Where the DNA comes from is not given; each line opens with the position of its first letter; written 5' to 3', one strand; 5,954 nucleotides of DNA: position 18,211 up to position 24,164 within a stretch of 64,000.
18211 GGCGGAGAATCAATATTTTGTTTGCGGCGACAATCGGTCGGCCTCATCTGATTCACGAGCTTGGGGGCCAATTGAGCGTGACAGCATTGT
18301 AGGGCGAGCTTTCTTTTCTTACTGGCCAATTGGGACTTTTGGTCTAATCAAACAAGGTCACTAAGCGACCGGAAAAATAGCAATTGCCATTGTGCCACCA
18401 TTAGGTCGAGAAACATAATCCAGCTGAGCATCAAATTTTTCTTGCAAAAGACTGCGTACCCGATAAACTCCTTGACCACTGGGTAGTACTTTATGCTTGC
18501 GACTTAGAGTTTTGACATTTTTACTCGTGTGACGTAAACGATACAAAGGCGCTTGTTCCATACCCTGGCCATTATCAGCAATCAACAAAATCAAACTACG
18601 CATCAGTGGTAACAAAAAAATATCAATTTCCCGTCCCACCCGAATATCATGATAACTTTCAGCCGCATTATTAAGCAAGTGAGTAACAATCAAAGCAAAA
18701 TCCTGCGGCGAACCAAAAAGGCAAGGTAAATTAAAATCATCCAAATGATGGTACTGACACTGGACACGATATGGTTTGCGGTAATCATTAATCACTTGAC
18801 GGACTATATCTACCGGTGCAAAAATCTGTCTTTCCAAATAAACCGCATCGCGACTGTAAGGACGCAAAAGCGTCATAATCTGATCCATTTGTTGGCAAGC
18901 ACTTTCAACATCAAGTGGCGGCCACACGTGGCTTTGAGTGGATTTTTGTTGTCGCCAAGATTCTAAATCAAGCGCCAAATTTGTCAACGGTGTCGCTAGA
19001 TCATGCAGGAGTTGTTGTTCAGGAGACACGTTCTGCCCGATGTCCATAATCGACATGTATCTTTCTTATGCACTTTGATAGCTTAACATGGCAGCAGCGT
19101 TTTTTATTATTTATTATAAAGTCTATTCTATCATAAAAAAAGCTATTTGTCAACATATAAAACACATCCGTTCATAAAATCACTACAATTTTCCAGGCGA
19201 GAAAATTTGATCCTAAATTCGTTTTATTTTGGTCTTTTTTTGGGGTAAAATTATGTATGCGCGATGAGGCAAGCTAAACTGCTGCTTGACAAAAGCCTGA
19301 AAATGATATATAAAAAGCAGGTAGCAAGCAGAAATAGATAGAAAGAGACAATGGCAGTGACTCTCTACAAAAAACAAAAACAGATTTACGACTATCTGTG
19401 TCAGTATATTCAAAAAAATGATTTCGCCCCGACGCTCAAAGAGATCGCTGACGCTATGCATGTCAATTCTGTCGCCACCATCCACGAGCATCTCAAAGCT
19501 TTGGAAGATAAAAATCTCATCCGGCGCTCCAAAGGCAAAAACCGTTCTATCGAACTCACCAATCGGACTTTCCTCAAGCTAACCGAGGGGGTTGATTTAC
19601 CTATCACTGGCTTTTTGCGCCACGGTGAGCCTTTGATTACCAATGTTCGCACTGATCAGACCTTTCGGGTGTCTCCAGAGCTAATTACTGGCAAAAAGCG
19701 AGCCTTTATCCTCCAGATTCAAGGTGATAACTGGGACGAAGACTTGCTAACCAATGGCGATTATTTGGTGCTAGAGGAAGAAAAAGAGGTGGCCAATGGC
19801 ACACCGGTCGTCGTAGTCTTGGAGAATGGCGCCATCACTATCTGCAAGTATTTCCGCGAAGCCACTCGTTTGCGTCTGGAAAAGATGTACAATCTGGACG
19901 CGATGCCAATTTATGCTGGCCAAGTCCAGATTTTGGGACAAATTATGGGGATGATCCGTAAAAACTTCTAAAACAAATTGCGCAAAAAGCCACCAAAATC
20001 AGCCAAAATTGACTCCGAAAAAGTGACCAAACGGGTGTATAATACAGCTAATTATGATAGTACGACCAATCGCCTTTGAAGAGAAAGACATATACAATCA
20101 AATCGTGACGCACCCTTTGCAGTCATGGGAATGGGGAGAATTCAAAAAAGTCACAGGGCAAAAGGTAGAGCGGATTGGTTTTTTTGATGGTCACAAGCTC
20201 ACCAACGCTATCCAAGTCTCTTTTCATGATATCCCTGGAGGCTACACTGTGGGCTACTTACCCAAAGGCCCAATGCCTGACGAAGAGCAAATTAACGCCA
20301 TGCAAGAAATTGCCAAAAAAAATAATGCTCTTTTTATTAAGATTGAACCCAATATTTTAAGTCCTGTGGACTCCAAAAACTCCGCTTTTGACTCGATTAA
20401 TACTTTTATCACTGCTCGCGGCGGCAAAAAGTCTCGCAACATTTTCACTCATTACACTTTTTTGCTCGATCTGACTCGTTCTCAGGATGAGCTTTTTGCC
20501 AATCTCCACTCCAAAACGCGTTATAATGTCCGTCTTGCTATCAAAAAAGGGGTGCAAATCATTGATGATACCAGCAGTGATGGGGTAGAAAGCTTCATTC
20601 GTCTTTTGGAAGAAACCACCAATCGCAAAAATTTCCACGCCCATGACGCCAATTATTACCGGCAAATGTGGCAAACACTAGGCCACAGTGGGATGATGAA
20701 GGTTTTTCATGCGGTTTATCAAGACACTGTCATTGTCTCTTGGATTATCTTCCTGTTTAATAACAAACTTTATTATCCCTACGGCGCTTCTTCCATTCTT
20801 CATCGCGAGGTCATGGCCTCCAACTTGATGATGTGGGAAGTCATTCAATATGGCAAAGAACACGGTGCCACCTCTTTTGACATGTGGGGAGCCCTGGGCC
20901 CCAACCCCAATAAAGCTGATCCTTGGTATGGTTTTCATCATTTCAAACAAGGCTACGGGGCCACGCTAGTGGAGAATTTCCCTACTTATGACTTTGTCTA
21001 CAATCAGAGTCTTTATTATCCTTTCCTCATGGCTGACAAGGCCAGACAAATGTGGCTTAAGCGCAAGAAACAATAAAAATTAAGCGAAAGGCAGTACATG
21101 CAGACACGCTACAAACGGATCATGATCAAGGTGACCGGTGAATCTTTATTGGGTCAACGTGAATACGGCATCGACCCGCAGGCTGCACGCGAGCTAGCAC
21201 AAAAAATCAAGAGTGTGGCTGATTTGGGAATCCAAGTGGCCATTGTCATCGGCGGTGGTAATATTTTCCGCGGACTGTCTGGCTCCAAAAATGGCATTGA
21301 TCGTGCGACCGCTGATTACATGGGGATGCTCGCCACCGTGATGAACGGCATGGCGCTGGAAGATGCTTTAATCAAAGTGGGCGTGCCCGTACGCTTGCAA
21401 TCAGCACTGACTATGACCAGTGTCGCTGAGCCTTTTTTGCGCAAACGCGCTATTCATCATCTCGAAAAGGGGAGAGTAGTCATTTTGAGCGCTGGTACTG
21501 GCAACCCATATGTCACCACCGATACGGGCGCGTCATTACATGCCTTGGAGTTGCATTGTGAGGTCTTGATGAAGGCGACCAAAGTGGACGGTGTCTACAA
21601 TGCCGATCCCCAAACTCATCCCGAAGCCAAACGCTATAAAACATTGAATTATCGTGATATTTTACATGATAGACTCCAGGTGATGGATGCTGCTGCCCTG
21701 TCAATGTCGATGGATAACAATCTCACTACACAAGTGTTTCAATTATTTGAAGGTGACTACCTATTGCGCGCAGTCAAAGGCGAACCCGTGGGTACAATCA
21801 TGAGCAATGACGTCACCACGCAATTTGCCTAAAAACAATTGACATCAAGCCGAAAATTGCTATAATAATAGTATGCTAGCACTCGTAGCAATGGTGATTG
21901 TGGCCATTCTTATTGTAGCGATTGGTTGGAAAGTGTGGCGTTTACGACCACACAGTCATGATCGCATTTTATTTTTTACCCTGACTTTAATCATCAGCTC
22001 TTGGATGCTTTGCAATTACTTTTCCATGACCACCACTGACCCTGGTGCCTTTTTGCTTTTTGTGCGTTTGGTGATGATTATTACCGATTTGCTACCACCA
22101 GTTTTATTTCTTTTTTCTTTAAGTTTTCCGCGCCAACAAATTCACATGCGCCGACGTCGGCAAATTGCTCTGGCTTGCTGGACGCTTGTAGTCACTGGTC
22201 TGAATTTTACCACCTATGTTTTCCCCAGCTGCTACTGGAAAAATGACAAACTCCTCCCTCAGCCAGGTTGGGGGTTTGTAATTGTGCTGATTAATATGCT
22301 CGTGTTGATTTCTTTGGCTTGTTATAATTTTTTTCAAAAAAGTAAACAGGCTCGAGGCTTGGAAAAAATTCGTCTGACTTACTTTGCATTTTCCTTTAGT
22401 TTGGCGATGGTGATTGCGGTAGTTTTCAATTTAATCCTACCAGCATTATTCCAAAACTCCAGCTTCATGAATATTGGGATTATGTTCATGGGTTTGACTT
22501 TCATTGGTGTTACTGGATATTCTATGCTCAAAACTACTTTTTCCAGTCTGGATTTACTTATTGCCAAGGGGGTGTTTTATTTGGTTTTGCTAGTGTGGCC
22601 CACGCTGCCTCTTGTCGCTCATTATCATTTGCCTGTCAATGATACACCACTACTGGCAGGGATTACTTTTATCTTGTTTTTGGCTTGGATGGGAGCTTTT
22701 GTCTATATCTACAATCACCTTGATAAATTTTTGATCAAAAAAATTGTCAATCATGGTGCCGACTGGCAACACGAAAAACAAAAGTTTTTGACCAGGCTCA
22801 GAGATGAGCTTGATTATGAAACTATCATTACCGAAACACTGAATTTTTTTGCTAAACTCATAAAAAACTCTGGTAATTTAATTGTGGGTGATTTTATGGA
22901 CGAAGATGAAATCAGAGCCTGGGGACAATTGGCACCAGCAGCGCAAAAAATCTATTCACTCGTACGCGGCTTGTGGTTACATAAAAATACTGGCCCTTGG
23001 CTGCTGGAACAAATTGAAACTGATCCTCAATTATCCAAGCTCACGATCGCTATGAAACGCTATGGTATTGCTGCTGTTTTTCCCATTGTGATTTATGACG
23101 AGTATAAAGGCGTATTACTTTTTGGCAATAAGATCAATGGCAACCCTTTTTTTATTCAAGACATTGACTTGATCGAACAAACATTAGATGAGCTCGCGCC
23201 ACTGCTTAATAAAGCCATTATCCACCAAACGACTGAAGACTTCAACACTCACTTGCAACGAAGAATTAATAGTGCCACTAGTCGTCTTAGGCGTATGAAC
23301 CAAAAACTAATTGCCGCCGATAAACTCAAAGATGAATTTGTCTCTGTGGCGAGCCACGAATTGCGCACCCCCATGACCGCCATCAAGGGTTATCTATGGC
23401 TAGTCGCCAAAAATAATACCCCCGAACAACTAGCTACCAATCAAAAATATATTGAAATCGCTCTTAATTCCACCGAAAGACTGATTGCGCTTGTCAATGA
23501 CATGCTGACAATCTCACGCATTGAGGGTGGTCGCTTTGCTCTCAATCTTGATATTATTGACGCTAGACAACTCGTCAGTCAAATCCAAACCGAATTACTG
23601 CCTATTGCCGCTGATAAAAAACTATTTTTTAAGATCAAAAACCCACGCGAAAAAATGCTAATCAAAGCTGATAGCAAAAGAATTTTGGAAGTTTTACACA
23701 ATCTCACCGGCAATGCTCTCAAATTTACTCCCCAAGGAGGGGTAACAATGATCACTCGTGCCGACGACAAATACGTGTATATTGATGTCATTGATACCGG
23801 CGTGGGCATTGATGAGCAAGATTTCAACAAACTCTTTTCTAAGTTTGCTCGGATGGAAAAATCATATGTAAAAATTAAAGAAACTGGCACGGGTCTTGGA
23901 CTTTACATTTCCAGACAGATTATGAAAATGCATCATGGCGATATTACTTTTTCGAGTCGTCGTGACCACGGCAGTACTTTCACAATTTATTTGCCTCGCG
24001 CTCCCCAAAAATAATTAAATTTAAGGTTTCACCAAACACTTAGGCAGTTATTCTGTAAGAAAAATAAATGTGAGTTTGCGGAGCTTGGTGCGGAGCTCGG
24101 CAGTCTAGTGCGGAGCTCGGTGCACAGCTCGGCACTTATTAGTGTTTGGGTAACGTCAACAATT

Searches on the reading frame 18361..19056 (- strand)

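Call 97: search_protein_families(library=pfam, proteins=[window:18361-19056:-], max_evalue=0.001)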
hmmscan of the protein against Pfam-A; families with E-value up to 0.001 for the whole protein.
window:18361-19056:- (231 aa): 1 family
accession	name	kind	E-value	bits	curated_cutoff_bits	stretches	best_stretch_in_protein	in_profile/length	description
PF02518.31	HATPase_c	-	7.4e-06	26.8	26.4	1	117-230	3-109/111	Histidine kinase-, DNA gyrase B-, and HSP90-like ATPase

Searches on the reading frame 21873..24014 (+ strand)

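Call 62: search_protein_families(library=phrogs, proteins=[window:21873-24014:+], max_evalue=0.00001)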
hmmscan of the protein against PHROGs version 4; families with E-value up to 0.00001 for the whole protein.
window:21873-24014:+ (713 aa): 8 families
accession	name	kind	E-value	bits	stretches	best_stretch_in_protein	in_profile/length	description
phrog_857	-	unknown function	3.6e-58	198.9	1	457-710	212-461/468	-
phrog_20458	-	unknown function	6.6e-50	171.2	1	467-707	426-667/829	-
phrog_10912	-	other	1.7e-44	153.1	1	471-709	726-961/970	kinase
phrog_18358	-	unknown function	7.2e-22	78.2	1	481-708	429-651/904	-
phrog_28116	-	unknown function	4.6e-20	73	1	469-708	267-501/512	-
phrog_20778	-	unknown function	1e-13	51.5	1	482-707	450-670/675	-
phrog_8398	-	unknown function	6.9e-12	46.4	1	4-213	5-214/301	-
phrog_5982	-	unknown function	1.2e-08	34.3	1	494-710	625-846/1030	-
